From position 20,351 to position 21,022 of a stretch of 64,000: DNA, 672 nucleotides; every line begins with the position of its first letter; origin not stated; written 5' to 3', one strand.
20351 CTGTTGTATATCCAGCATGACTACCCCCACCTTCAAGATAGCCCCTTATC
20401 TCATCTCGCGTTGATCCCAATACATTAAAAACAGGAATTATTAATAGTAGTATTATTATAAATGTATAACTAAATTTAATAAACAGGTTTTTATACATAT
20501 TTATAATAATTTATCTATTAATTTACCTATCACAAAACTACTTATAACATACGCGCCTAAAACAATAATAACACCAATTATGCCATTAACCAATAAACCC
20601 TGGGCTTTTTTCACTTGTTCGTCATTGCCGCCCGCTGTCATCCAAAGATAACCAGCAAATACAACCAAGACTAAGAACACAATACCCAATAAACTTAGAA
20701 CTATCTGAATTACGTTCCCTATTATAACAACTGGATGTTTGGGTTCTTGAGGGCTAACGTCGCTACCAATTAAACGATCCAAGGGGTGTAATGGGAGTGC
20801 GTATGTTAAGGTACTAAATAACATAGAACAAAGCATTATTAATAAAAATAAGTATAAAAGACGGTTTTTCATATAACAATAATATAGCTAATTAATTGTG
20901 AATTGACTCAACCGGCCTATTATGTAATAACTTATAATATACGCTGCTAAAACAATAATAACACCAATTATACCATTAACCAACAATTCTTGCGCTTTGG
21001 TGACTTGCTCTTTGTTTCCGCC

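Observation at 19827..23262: Seven-gene tandem array of paralogous VirB2/TrbC-like pilin proteins with hypervariable ectodomains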

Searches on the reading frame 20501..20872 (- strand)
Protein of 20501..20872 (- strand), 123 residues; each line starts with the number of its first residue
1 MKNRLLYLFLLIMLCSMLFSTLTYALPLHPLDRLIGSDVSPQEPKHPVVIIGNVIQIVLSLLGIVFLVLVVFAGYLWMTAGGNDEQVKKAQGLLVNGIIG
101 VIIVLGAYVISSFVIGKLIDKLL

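Call 3: search_protein_families(library=pfam, proteins=[window:20501-20872:-], max_evalue=1)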
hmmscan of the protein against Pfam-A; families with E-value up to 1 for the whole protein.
window:20501-20872:- (123 aa): 5 families
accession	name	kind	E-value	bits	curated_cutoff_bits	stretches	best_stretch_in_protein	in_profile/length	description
PF18895.5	T4SS_pilin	-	6.5e-08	33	26.6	1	48-114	6-71/71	Type IV secretion system pilin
PF04515.18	Choline_transpo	-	0.0075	15.9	26.9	1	48-115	245-307/326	Plasma-membrane choline transporter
PF03186.18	CobD_Cbib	-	0.05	13.3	34.4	1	31-96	7-83/282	CobD/Cbib protein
PF13567.11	DUF4131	-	0.13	12.4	31.6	0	4-56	31-75/165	Domain of unknown function (DUF4131)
PF16192.10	PMT_4TMC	-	0.6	10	32.4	1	46-99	49-103/202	C-terminal four TMM region of protein-O-mannosyltransferase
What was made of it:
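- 20501..20872 (-): Pilin p2 (123 aa), the shortest copy and the one used for the structure model. PF18895 at 6.5e-8 and 33.0 bits (call 3).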

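Call 4: search_protein_families(library=ncbifam, proteins=[window:20501-20872:-], max_evalue=1)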
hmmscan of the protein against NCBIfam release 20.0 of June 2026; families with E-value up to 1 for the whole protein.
window:20501-20872:- (123 aa): 6 families
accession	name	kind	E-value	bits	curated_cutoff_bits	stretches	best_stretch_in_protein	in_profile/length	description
NF045849.1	ICE_MMCAP2_0565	equivalog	1.1e-05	25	40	1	50-117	12-79/80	Mbov_0395 family pilin-like conjugal transfer protein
NF038216.1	ABZJ_00895_fam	subfamily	0.018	15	33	1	56-116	65-125/134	ABZJ_00895 family protein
TIGR01218.1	Gpos_tandem_5TM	subfamily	0.061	13.1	35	1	8-81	97-172/208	tandem five-TM protein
NF008195.0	PRK10949.1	equivalog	0.22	9.6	746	1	56-103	24-68/618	signal peptide peptidase SppA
NF045753.1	MPN449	equivalog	0.24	10.4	500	1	45-115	207-282/451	MPN449 family protein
NF033486.1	harvest_ssl1498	equivalog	0.43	10.5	45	0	89-114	27-52/53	photosystem II assembly protein Psb34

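Call 8: find_encoding_contigs(protein=window:20501-20872:-, flank=10000, max_places=6)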
Protein window:20501-20872:- (123 aa): no gene with exactly this product is on record in the collection.

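Call 13: find_homologous_proteins(query=window:20501-20872:-)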
Query window:20501-20872:- (123 aa): 90 proteins with E <= 0.001 among 112 candidates.
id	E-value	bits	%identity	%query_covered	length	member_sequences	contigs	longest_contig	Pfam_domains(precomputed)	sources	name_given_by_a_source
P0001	1.3e-58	214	100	87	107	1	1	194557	PF18895.6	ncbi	-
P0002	1.0e-21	95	66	60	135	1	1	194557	PF18895.6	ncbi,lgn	-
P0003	1.3e-21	95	41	99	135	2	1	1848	PF18895.6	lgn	-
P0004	4.7e-20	90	55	56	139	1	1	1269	PF18895.6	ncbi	-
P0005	4.9e-20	90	43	98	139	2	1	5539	PF18895.6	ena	-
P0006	1.4e-19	88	65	55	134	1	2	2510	PF18895.6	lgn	-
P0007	3.0e-19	87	40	97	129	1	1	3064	PF18895.6,PF04956.19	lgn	-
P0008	4.6e-19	87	48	74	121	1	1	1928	PF18895.6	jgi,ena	-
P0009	5.2e-19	87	55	68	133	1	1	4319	PF18895.6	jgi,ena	-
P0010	1.8e-18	85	63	50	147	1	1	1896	PF18895.6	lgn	-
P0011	3.1e-18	84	47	70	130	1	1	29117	PF18895.6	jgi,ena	-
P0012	4.2e-18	84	43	96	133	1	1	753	PF18895.6,PF04956.19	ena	-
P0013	6.2e-18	83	52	70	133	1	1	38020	PF18895.6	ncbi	ncbi:MAG: MMCAP2_0565 family pilin-like conjugal transfer protein [Patescibacteria group bacterium]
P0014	8.6e-18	83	47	69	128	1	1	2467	-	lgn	-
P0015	9.6e-18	82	42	99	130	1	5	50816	PF18895.6,PF04956.19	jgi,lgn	-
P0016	1.2e-17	82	61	54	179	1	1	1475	PF18895.6,PF04956.19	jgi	jgi:hypothetical protein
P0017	1.5e-17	82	39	98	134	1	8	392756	PF18895.6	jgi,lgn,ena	jgi:hypothetical protein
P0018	2.9e-17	81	43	96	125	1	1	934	PF18895.6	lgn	-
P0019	4.4e-17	80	42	98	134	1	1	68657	PF18895.6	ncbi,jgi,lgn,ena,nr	ncbi:hypothetical protein KKC32_05370 [Patescibacteria group bacterium]|nr:hypothetical protein [Pat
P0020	5.2e-17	80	56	65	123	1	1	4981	PF18895.6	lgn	-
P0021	5.3e-17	80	39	92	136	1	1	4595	PF18895.6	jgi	-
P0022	6.0e-17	80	45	63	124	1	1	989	PF18895.6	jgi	jgi:hypothetical protein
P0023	8.8e-17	79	43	62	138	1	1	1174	PF18895.6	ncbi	-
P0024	9.4e-17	79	49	76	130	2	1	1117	PF18895.6,PF04956.19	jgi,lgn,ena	-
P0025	9.5e-17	79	57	59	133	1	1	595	PF18895.6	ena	-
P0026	9.6e-17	79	45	76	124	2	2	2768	PF18895.6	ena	-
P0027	1.1e-16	79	56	57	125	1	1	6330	PF18895.6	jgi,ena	-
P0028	1.1e-16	79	54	59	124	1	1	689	PF18895.6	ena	-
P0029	1.1e-16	79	47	78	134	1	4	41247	PF18895.6,PF04956.19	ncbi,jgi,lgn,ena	-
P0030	1.2e-16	79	39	96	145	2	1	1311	PF18895.6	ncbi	-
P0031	1.5e-16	79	37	97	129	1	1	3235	PF18895.6,PF04956.19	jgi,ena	-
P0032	4.4e-16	77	43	93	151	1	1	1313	PF18895.6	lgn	-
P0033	4.6e-16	77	59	55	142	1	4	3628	PF18895.6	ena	-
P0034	5.4e-16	77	53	65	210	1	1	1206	PF18895.6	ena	-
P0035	6.2e-16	77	42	81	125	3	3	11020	PF18895.6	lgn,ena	-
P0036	7.2e-16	76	51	60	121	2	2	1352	PF18895.6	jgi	jgi:uncharacterized membrane protein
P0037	8.2e-16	76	45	58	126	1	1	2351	PF18895.6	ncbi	-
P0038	8.6e-16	76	57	54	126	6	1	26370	PF18895.6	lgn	-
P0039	1.5e-15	75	50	59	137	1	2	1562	PF18895.6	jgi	jgi:Zn-dependent protease with chaperone function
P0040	2.2e-15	75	46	63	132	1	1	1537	PF18895.6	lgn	-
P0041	2.3e-15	75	39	93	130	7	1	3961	PF18895.6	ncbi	-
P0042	2.5e-15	75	55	54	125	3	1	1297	PF18895.6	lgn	-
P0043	2.6e-15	75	51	55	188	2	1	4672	PF18895.6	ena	-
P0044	3.1e-15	74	55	53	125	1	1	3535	PF18895.6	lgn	-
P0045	4.0e-15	74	40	93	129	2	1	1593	PF18895.6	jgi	-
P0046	4.9e-15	74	53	55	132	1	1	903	PF18895.6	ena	-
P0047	5.7e-15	73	51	59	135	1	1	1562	PF18895.6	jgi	jgi:phage shock protein PspC (stress-responsive transcriptional regulator)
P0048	9.0e-15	73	44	68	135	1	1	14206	PF18895.6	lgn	-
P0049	1.1e-14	73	39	97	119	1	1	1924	PF18895.6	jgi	-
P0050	1.2e-14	72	53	57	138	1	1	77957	PF18895.6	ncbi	-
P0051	1.9e-14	72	56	55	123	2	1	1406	PF18895.6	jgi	jgi:hypothetical protein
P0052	2.1e-14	72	55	58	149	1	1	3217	PF18895.6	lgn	-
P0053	2.3e-14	72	54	53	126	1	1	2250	PF18895.6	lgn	-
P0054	3.0e-14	71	54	57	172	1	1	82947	PF18895.6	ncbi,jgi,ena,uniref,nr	ncbi:MAG: hypothetical protein COU35_04120 [Candidatus Magasanikbacteria bacterium CG10_big_fil_rev_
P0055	3.1e-14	71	55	54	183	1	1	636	PF18895.6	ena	-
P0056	3.3e-14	71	39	89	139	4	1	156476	PF18895.6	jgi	-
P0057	3.4e-14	71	49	58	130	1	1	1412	PF18895.6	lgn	-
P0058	3.4e-14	71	54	56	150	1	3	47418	PF18895.6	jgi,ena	-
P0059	3.8e-14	71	55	56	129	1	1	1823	PF18895.6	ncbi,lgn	-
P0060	5.6e-14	70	49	57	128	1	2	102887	PF18895.6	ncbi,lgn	-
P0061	6.9e-14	70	38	76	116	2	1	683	PF18895.6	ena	-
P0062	7.4e-14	70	46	53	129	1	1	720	PF18895.6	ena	-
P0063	9.1e-14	70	48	64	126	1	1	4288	PF18895.6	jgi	jgi:hypothetical protein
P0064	1.0e-13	69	54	53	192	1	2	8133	PF18895.6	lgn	-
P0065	1.1e-13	69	49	61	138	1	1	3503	PF18895.6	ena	-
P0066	1.1e-13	69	52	56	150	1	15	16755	PF18895.6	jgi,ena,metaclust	metaclust:\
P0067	1.1e-13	69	52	56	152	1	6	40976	PF18895.6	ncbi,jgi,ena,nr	ncbi:MAG TPA: pilin [Patescibacteria group bacterium]|nr:pilin [bacterium] HRT11144.1 pilin [Patesci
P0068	1.4e-13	69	45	66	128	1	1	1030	PF18895.6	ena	-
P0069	1.6e-13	69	49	59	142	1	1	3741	PF18895.6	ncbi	-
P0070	1.9e-13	69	52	56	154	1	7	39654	PF18895.6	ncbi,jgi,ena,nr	ncbi:hypothetical protein KBI31_01445 [Patescibacteria group bacterium]|nr:hypothetical protein [Pat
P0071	2.7e-13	68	61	31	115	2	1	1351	PF18895.6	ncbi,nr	ncbi:hypothetical protein HYS28_01925, partial [Candidatus Uhrbacteria bacterium]|nr:hypothetical pr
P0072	3.9e-13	68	46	58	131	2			PF18895.6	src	-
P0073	6.6e-13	67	51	50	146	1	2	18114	PF18895.6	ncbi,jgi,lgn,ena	-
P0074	7.2e-13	67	43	66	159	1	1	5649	PF18895.6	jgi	jgi:hypothetical protein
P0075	7.4e-13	67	48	58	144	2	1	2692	PF18895.6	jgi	jgi:hypothetical protein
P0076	8.1e-13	67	46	62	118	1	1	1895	PF18895.6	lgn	-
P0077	1.4e-12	66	49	58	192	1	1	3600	PF18895.6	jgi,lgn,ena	-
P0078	1.8e-12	65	41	75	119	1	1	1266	PF18895.6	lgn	-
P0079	2.1e-12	65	44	66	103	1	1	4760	PF18895.6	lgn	-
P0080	5.1e-12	64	43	63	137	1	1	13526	PF18895.6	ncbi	-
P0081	5.9e-12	64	51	58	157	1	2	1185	PF18895.6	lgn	-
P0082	6.2e-12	64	36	91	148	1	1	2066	PF18895.6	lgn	-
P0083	6.2e-12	64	40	83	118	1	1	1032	PF18895.6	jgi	-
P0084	1.1e-11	63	50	55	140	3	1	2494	PF18895.6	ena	-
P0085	2.6e-11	62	35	66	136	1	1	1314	PF18895.6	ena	-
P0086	3.6e-11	61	33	89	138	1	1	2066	PF18895.6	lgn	-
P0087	6.1e-11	60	55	50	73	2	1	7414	PF18895.6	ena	-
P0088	1.2e-10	60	33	66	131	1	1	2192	PF18895.6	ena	-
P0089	1.0e-8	53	34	93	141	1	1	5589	PF18895.6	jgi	jgi:hypothetical protein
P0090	1.8e-8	53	44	50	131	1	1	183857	PF18895.6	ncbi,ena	-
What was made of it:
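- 20501..20872 (-): A public gene call starts 16 codons later (P0001, 107 aa, call 13) and would remove the signal peptide.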

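Call 14: find_encoding_contigs(protein=P0001, flank=10000, max_places=3)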
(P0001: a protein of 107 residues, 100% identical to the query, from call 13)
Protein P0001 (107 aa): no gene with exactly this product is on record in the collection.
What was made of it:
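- Tried and rejected: Exact-sequence look-ups of the pilins failed for the 123-aa and 107-aa forms (calls 8, 14).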

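Call 29: find_related_loci(query=A2, collection=genome_contigs, flank=10000)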
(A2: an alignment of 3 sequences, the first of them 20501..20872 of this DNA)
Query A2 (123 aa) in genome_contigs; peptide patterns used: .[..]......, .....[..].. (x = any residue, [..] = any of these).
268 stretches matched a pattern; 193 encode a relative of the query (tblastn E <= 1e-3); the best 80 are kept; 77 distinct loci.
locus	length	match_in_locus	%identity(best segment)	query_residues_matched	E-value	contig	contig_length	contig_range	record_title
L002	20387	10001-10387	41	1-119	3e-26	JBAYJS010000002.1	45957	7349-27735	MAG: Candidatus Buchananbacteria bacterium isolate SO_2016_GW1_61 scaffold01500_OW334_2016, whole genome shotgun sequenc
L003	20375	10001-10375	40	1-121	3e-25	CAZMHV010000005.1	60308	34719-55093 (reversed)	MAG TPA_asm: uncultured Gammaproteobacteria bacterium isolate SRP342105_co1_345 genome assembly, contig: NODE_623_length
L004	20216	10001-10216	57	43-114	6e-24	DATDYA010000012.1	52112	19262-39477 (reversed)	MAG TPA_asm: Patescibacteria group bacterium isolate SMAG_U8153 k141_1616547, whole genome shotgun sequence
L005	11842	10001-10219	62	47-119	7e-24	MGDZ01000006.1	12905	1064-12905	MAG: Candidatus Uhrbacteria bacterium RIFCSPHIGHO2_02_FULL_57_19 rifcsphigho2_02_scaffold_11886, whole genome shotgun se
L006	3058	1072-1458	39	2-121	7e-24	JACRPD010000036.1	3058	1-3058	MAG: Candidatus Magasanikbacteria bacterium isolate NC_groundwater_1978_Pr3_S-0.2um_44_3 scaffold_307285, whole genome s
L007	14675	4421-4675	49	36-119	1e-23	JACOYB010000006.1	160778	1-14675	MAG: Candidatus Magasanikbacteria bacterium isolate NC_groundwater_168_Ag_S-0.1um_42_11 S4_GD2017_2_S1_scaffold_117, who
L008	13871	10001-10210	57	49-118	3e-23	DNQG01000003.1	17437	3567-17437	MAG TPA_asm: Candidatus Magasanikbacteria bacterium isolate UBA10197 contig_21453, whole genome shotgun sequence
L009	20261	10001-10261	49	28-118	5e-23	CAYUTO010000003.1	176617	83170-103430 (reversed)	MAG TPA_asm: uncultured Gammaproteobacteria bacterium isolate SRP285395_co2_42 genome assembly, contig: NODE_75_length_1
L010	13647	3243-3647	39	1-120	7e-23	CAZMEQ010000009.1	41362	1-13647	MAG TPA_asm: uncultured Gammaproteobacteria bacterium isolate binchicken_co154_115 genome assembly, contig: NODE_1143_le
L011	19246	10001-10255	48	36-119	8e-23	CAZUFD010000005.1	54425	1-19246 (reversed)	MAG TPA_asm: uncultured Gammaproteobacteria bacterium isolate SRP269290_co6_41 genome assembly, contig: NODE_154_length_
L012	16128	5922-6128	61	50-118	1e-22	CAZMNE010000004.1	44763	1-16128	MAG TPA_asm: uncultured Gammaproteobacteria bacterium isolate binchicken_co173_189 genome assembly, contig: NODE_2815_le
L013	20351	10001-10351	43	2-118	2e-22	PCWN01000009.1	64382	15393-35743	MAG: Candidatus Magasanikbacteria bacterium CG11_big_fil_rev_8_21_14_0_20_39_34 CG11_8_21_14_0.20_scaffold_340_c, whole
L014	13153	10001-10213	54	51-121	2e-22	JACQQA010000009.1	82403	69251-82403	MAG: Candidatus Magasanikbacteria bacterium isolate NC_groundwater_1321_Ag_S-0.2um_45_150 S_p2_S4_coassembly_k141_319933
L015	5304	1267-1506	49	39-120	2e-22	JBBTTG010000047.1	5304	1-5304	MAG: Patescibacteria group bacterium isolate H32-bin131_1 H32_bin131_1_000000000047, whole genome shotgun sequence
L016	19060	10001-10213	54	51-121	2e-22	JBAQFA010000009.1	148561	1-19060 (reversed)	MAG: Candidatus Magasanikiibacteriota bacterium isolate MFD12003_ilm_asm_bin64 k127_150551, whole genome shotgun sequenc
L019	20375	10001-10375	38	6-121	2e-22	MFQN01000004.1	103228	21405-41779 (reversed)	MAG: Candidatus Magasanikbacteria bacterium RIFCSPLOWO2_12_FULL_43_12 rifcsplowo2_12_scaffold_1198, whole genome shotgun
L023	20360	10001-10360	37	4-118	5e-22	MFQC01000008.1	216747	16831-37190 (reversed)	MAG: Candidatus Magasanikbacteria bacterium RIFCSPHIGHO2_02_FULL_48_18 rifcsphigho2_02_scaffold_236, whole genome shotgu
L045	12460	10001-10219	52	49-121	3e-21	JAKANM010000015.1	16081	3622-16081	MAG: bacterium isolate WY5.bin71 NODE_5931_length_16081_cov_1.849505, whole genome shotgun sequence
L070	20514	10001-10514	51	35-121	2e-20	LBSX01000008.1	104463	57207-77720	MAG: Candidatus Magasanikbacteria bacterium GW2011_GWC2_37_14 US42_C0008, whole genome shotgun sequence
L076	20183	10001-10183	51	59-119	3e-20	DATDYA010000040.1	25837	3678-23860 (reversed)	MAG TPA_asm: Patescibacteria group bacterium isolate SMAG_U8153 k141_2013875, whole genome shotgun sequence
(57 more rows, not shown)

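Call 33: search_protein_families(library=pfam, proteins=[L045:5439-6308:+, L023:11917-13026:-, L004:1691-3085:+, L019:14836-15582:-, L004:1072-1689:+, L004:11-1075:+, L070:13770-14471:+, L004:13284-15482:+, L076:5928-7337:+, L007:7227-7802:+], max_evalue=0.001)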
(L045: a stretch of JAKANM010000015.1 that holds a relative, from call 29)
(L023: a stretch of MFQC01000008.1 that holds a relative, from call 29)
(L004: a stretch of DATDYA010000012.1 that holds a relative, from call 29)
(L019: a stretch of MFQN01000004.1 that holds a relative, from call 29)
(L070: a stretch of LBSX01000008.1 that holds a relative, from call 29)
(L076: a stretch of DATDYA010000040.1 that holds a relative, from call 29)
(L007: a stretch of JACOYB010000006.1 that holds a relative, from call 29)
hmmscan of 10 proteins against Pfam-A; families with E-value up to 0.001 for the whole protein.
L045:5439-6308:+ (289 aa): 2 families
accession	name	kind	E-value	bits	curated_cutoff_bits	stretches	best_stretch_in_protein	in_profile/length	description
PF00483.29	NTP_transferase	-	3.8e-28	99.2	21.2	1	8-268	3-241/245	Nucleotidyl transferase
PF12804.13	NTP_transf_3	-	8.8e-05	23.2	27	1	8-68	2-55/160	MobA-like NTP transferase domain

L023:11917-13026:- (369 aa): 4 families
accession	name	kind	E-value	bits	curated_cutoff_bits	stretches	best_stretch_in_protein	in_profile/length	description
PF06925.17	MGDG_synth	-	7.8e-27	94.9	25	1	19-188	1-169/169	Monogalactosyldiacylglycerol (MGDG) synthase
PF04101.22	Glyco_tran_28_C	-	3.1e-10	40.8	22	1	213-350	1-143/166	Glycosyltransferase family 28 C-terminal domain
PF00534.26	Glycos_transf_1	-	7.4e-08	32.6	26.4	1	203-323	7-136/172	Glycosyl transferases group 1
PF02350.25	Epimerase_2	-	1.7e-06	27.5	30.6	1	160-309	126-286/347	UDP-N-acetylglucosamine 2-epimerase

L004:1691-3085:+ (464 aa): 0 families

L019:14836-15582:- (248 aa): 2 families
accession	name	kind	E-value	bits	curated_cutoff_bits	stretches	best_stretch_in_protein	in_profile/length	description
PF01145.31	Band_7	-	6.5e-38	131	23.6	1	22-191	2-175/176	SPFH domain / Band 7 family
PF13421.11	Band_7_1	-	1.9e-05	24.8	24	1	101-175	131-207/211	SPFH domain-Band 7 family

L004:1072-1689:+ (205 aa): 0 families

L004:11-1075:+ (354 aa): 1 family
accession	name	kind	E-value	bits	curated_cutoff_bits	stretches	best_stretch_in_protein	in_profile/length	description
PF13620.12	CarboxypepD_reg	-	9.1e-07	29.6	32.3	0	310-352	38-81/82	Carboxypeptidase regulatory-like domain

L070:13770-14471:+ (233 aa): 0 families

L004:13284-15482:+ (732 aa): 4 families
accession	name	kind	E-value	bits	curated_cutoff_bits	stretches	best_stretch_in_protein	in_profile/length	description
PF01138.27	RNase_PH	-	3.1e-51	173.6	25.5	2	12-144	2-130/130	3' exoribonuclease family, domain 1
PF00575.29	S1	-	2.9e-21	76.1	22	1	629-700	2-74/74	S1 RNA binding domain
PF03725.20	RNase_PH_C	-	5.8e-14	52.2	20.8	1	147-209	1-65/67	3' exoribonuclease family, domain 2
PF00013.35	KH_1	-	6.5e-10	39.1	21.5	1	566-623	2-65/66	KH domain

L076:5928-7337:+ (469 aa): 3 families
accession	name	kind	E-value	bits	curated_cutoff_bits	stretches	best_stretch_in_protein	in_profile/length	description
PF13393.11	tRNA-synt_His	-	6.3e-39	134.5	25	1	51-352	1-306/308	Histidyl-tRNA synthetase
PF00587.30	tRNA-synt_2b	-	1.7e-14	54.7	29.3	1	109-317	1-127/179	tRNA synthetase class II core domain (G, H, P, S and T)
PF03129.25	HGTP_anticodon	-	2.2e-13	50.6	21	1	376-465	2-94/94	Anticodon binding domain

L007:7227-7802:+ (191 aa): 1 family
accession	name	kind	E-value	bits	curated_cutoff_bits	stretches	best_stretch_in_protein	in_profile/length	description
PF01936.24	NYN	-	1.8e-36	126.3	24.2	1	18-165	1-144/145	NYN domain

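Call 42: search_solved_structures(query=A3, max_evalue=10, show_alignments=3)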
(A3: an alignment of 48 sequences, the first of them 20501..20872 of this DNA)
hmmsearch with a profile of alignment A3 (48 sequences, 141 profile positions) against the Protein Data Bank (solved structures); distinct sequences matched with E-value up to 10: 17.
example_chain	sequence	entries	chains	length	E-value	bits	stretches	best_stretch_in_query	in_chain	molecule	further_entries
6i38_A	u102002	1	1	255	0.011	18.9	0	80-97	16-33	nv2Pizza6-AYW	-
9lp2_A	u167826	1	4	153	0.013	18.6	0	86-104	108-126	dAID23.4L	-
6i3b_A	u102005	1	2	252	0.013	18.6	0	80-97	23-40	cPizza6-AYW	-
6i37_A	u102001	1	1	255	0.014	18.5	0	80-97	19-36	nv1Pizza6-AYW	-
6f0q_A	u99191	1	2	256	0.015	18.4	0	80-97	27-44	Pizza6-AYW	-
6i3a_A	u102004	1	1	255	0.041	17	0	80-97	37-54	v22Pizza6-AYW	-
6i39_A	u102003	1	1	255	0.062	16.4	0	80-97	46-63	v31Pizza6-AYW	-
8q3v_G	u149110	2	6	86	0.086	16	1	20-83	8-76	Tetrahydromethanopterin S-methyltransferase subunit G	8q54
8qag_A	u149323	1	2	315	0.39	13.8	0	9-68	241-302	sc-CC-6-95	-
6f0s_A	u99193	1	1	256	0.61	13.2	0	80-97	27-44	Pizza6-SYW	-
7zcj_A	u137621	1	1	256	0.72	13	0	80-97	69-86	Pizza6-TNH-TSH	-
4o9r_A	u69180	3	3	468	0.89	12.7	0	29-80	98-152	Smoothened homolog/Soluble cytochrome b562 chimeric protein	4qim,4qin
7zq2_A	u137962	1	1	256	1.3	12.1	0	80-97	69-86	Pizza6-RSH-TSH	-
7zqg_A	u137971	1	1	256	1.5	11.9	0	80-97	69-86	Pizza6-KSH-TSH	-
7zpz_A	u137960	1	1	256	1.7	11.7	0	80-97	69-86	Pizza6-TSR-TSH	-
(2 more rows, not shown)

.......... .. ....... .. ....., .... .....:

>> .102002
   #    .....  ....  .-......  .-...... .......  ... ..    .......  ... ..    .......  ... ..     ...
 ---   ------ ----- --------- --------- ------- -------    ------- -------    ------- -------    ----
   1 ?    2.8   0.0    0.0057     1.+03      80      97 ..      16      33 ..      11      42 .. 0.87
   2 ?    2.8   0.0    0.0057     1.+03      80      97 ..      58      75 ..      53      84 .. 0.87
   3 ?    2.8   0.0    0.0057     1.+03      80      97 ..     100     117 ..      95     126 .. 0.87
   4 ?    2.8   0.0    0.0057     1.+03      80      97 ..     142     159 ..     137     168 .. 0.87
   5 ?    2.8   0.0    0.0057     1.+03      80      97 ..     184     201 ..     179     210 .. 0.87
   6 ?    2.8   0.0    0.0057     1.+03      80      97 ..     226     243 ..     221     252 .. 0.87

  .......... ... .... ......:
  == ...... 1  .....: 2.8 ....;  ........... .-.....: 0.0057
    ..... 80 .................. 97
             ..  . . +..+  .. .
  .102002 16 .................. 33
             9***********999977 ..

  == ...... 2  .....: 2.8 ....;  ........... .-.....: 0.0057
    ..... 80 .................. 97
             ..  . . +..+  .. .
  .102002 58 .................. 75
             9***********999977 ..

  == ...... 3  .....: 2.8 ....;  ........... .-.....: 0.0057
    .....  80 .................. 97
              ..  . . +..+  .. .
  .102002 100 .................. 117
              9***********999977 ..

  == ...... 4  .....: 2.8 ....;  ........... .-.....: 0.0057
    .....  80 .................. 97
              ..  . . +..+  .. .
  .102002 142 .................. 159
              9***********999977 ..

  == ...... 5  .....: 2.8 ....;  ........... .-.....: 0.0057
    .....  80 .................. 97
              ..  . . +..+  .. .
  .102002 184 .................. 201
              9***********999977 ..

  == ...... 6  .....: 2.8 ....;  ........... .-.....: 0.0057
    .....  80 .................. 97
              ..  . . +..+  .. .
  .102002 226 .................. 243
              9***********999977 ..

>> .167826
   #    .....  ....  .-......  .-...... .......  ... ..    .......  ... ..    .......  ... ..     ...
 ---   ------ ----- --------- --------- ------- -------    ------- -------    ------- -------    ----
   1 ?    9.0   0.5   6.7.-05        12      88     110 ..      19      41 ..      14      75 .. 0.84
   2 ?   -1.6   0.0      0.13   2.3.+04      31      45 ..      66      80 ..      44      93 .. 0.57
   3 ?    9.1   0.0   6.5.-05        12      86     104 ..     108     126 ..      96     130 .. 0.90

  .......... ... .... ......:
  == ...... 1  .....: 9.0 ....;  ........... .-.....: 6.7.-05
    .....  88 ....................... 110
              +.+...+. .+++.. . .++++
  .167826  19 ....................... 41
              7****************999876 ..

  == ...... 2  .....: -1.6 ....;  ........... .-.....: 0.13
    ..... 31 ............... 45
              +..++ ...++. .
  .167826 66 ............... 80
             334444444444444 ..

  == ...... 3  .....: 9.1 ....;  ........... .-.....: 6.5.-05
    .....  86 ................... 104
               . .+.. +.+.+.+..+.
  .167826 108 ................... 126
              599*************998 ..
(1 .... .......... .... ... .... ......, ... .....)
